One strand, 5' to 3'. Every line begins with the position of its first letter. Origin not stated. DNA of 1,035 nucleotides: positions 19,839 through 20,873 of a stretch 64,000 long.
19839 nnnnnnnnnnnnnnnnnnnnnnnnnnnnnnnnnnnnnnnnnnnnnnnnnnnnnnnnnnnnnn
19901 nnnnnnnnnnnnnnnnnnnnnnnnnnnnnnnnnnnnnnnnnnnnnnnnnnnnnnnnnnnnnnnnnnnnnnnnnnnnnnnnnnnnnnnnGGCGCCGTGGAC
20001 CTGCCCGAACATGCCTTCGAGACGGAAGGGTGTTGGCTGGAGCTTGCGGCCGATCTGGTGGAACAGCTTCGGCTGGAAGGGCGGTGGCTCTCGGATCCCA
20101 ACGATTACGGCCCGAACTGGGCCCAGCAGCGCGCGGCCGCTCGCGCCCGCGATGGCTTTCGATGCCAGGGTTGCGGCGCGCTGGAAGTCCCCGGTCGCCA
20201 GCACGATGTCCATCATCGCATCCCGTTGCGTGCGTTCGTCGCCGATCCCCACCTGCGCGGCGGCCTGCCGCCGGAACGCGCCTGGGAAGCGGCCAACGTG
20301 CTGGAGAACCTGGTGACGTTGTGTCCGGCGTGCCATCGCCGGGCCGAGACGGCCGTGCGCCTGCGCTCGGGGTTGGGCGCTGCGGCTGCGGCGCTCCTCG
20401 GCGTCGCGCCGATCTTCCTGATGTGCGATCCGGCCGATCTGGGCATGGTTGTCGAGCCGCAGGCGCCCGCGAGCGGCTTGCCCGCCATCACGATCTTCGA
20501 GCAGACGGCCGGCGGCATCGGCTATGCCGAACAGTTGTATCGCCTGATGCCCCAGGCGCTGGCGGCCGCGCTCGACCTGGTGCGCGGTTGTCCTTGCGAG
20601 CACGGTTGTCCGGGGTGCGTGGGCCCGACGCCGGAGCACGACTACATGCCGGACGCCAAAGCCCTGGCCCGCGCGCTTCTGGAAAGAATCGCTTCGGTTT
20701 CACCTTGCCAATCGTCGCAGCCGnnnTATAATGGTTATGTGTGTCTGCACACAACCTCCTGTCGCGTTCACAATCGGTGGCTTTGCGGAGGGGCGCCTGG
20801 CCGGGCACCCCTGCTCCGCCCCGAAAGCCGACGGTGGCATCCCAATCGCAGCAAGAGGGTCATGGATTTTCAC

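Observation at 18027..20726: MrfA-like helicase (DEXH + DUF1998) carrying an inserted HNH endonuclease domain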

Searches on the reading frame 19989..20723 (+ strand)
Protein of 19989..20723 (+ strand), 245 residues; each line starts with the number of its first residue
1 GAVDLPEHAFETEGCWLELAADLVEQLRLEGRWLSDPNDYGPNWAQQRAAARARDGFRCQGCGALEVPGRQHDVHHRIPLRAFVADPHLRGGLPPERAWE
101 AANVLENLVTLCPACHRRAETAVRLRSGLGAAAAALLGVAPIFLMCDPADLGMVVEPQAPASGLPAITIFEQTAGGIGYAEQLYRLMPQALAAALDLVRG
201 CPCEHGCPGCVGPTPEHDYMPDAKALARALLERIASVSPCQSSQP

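Call 22: find_related_loci(query=A2, collection=genome_contigs, flank=8000)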
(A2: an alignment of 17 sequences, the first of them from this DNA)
Query A2 (245 aa) in genome_contigs; peptide patterns used: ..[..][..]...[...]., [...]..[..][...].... (x = any residue, [..] = any of these).
600 stretches matched a pattern (row limit reached: there are more); 585 encode a relative of the query (tblastn E <= 1e-3); the best 80 are kept; 80 distinct loci.
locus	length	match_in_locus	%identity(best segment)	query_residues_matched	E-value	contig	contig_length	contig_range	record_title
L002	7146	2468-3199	65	1-243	3e-104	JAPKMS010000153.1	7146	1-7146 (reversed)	MAG: Anaerolineae bacterium isolate MO66 k75_186511, whole genome shotgun sequence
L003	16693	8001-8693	66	1-231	3e-103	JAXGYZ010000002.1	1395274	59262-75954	MAG: Anaerolineae bacterium isolate AnMBR.bin525 bin525_2, whole genome shotgun sequence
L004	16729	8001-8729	64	1-243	3e-102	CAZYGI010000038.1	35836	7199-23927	MAG TPA_asm: uncultured Anaerolineales bacterium isolate binchicken_co115_307 genome assembly, contig: NODE_2005_length_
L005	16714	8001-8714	64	1-238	9e-102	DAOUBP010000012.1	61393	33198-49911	MAG TPA_asm: Anaerolineae bacterium isolate H71_738 k91_1256103, whole genome shotgun sequence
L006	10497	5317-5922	73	36-237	4e-100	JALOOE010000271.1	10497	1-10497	MAG: Anaerolineae bacterium isolate Prado095 scaffold_49063, whole genome shotgun sequence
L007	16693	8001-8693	62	1-231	7e-98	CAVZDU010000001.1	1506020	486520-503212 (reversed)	MAG: uncultured Chloroflexia bacterium isolate MFD05942.bin.2.46 genome assembly, contig: contig_18765, whole genome sho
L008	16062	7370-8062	61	1-231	3e-94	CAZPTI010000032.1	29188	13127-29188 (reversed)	MAG TPA_asm: uncultured Anaerolineales bacterium isolate SRP278314_co2_92 genome assembly, contig: NODE_2182_length_2918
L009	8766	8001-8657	68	1-219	2e-94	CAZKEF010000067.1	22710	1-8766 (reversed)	MAG TPA_asm: uncultured Anaerolineales bacterium isolate binchicken_co22_195 genome assembly, contig: NODE_2410_length_2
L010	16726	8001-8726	64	1-245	6e-92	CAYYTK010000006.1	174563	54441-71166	MAG TPA_asm: uncultured Anaerolineales bacterium isolate binchicken_co66_292 genome assembly, contig: NODE_115_length_17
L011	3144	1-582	67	41-234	2e-86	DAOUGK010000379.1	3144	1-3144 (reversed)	MAG TPA_asm: Anaerolineae bacterium isolate R69_164 k135_722861, whole genome shotgun sequence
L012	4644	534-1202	55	5-232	2e-74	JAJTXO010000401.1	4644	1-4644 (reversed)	MAG: Caldilineales bacterium isolate DTUCFX11 401-Genome36, whole genome shotgun sequence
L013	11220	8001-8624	56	1-214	3e-74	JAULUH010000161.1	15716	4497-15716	MAG: Anaerolineae bacterium isolate P_ANAE NODE_8087_length_15716_cov_1.847457, whole genome shotgun sequence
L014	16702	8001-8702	53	1-238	1e-72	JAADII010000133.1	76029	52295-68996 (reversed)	MAG: Chloroflexota bacterium isolate M_MetaBat.41 contig-127_207, whole genome shotgun sequence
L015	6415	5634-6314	52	1-232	6e-73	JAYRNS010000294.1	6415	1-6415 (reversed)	MAG: Anaerolineae bacterium isolate XM2_XAASGE4bin.34 k141_446883, whole genome shotgun sequence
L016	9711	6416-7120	51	3-245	1e-70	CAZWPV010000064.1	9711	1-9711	MAG TPA_asm: uncultured Anaerolineales bacterium isolate binchicken_co228_317 genome assembly, contig: NODE_10730_length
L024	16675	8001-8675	50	3-227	6e-67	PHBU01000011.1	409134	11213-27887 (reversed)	MAG: Chloroflexi bacterium HGW-Chloroflexi-6 bjp_ig2157_scaffold_33, whole genome shotgun sequence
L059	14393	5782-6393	52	1-217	4e-64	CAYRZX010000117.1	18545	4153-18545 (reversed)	MAG TPA_asm: uncultured Gemmatimonas sp. isolate binchicken_co21_402 genome assembly, contig: NODE_1674_length_18545_cov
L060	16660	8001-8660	47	1-231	4e-64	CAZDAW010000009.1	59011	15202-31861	MAG TPA_asm: uncultured Anaerolineaceae bacterium isolate SRP167436_co1_201 genome assembly, contig: NODE_589_length_590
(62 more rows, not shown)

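Call 38: search_solved_structures(query=L060:8676-9899:+, max_evalue=0.001)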
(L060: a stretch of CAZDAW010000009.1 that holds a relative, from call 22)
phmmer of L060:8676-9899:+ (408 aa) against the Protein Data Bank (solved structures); distinct sequences matched with E-value up to 0.001: 4.
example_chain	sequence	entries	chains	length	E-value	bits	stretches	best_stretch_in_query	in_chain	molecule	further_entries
8un9_A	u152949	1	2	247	1.5e-31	113.3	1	85-264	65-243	Exonuclease MrfB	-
7obi_A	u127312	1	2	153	3.5e-08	36.4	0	282-342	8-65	CTPR-rv4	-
8bu0_A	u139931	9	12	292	5.4e-06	29.1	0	283-376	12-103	Consensus tetratricopeptide repeat protein | Crystal structure of an 8-repeat consensus TPR superhelix with Zinc. | Monomer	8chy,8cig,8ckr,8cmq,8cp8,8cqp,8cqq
9gzg_A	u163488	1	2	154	2.8e-05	26.8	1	283-376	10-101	Engineered CTPR protein with glutamic acids for conductivity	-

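Call 39: search_protein_families(library=pfam, proteins=[L060:8676-9899:+, L024:8709-9944:+, L059:6457-7698:+], max_evalue=0.01)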
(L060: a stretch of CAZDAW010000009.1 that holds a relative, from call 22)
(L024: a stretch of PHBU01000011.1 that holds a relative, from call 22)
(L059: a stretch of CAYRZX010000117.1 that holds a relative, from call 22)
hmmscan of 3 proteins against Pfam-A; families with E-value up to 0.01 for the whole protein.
L060:8676-9899:+ (408 aa): 10 families
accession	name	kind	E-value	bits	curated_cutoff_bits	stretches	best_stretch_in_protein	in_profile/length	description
PF13482.12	RNase_H_2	-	3.5e-35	121.8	22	1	92-261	1-163/165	RNase_H superfamily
PF07719.23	TPR_2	-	2e-06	27.9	27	0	319-342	6-29/34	Tetratricopeptide repeat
PF00515.34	TPR_1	-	0.00012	22.1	27.8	0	319-342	6-29/34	Tetratricopeptide repeat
PF13428.12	TPR_14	-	0.00017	22.4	23.5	0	281-306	5-30/44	Tetratricopeptide repeat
PF13176.12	TPR_7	-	0.00022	21.5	27.9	0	319-340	4-27/36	Tetratricopeptide repeat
PF13181.12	TPR_8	-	0.00026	21.3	25.7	0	281-305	5-29/34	Tetratricopeptide repeat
PF10108.15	DNA_pol_B_exo2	-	0.00086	19.5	24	1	119-176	22-79/213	Predicted 3'-5' exonuclease related to the exonuclease domain of PolB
PF13424.12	TPR_12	-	0.0021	18.7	30.1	0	281-304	49-72/77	Tetratricopeptide repeat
PF12688.13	TPR_5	-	0.005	17.5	24.2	0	287-344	11-68/119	Tetratrico peptide repeat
PF03104.25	DNA_pol_B_exo1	-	0.0089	15.9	23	0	135-172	143-183/242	DNA polymerase family B, exonuclease domain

L024:8709-9944:+ (412 aa): 5 families
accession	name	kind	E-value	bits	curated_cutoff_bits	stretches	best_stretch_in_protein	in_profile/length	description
PF13482.12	RNase_H_2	-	9.4e-36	123.7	22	1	97-266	1-163/165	RNase_H superfamily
PF13176.12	TPR_7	-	2.9e-05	24.3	27.9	1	285-311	3-29/36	Tetratricopeptide repeat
PF13432.12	TPR_16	-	0.00032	21.5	32.7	1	285-345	1-57/65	Tetratricopeptide repeat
PF10108.15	DNA_pol_B_exo2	-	0.0025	17.9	24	1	120-181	18-79/213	Predicted 3'-5' exonuclease related to the exonuclease domain of PolB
PF13428.12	TPR_14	-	0.0028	18.6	23.5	0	285-309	5-29/44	Tetratricopeptide repeat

L059:6457-7698:+ (414 aa): 7 families
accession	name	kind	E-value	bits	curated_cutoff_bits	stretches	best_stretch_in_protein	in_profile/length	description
PF13482.12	RNase_H_2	-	7.5e-37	127.2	22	1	92-261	1-163/165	RNase_H superfamily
PF13432.12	TPR_16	-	3.5e-05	24.6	32.7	1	280-338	2-56/65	Tetratricopeptide repeat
PF13424.12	TPR_12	-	5.6e-05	23.7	30.1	0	278-304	48-74/77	Tetratricopeptide repeat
PF13176.12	TPR_7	-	0.00027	21.3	27.9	1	278-309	2-35/36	Tetratricopeptide repeat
PF07719.23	TPR_2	-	0.00036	20.9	27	0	278-305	4-31/34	Tetratricopeptide repeat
PF10108.15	DNA_pol_B_exo2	-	0.00044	20.4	24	1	118-175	21-78/213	Predicted 3'-5' exonuclease related to the exonuclease domain of PolB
PF12688.13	TPR_5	-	0.0032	18.1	24.2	1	287-379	13-106/119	Tetratrico peptide repeat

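Call 74: find_related_loci(query=A2, collection=viral_contigs, flank=5000)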
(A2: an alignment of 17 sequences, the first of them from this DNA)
Query A2 (245 aa) in viral_contigs; peptide patterns used: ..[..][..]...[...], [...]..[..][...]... (x = any residue, [..] = any of these).
56 stretches matched a pattern; 2 encode a relative of the query (tblastn E <= 1e-3); 2 distinct loci.
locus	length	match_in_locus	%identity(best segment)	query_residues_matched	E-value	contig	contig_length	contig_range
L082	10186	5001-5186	35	39-116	7e-6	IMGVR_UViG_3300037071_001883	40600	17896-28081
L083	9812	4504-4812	27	54-161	2e-5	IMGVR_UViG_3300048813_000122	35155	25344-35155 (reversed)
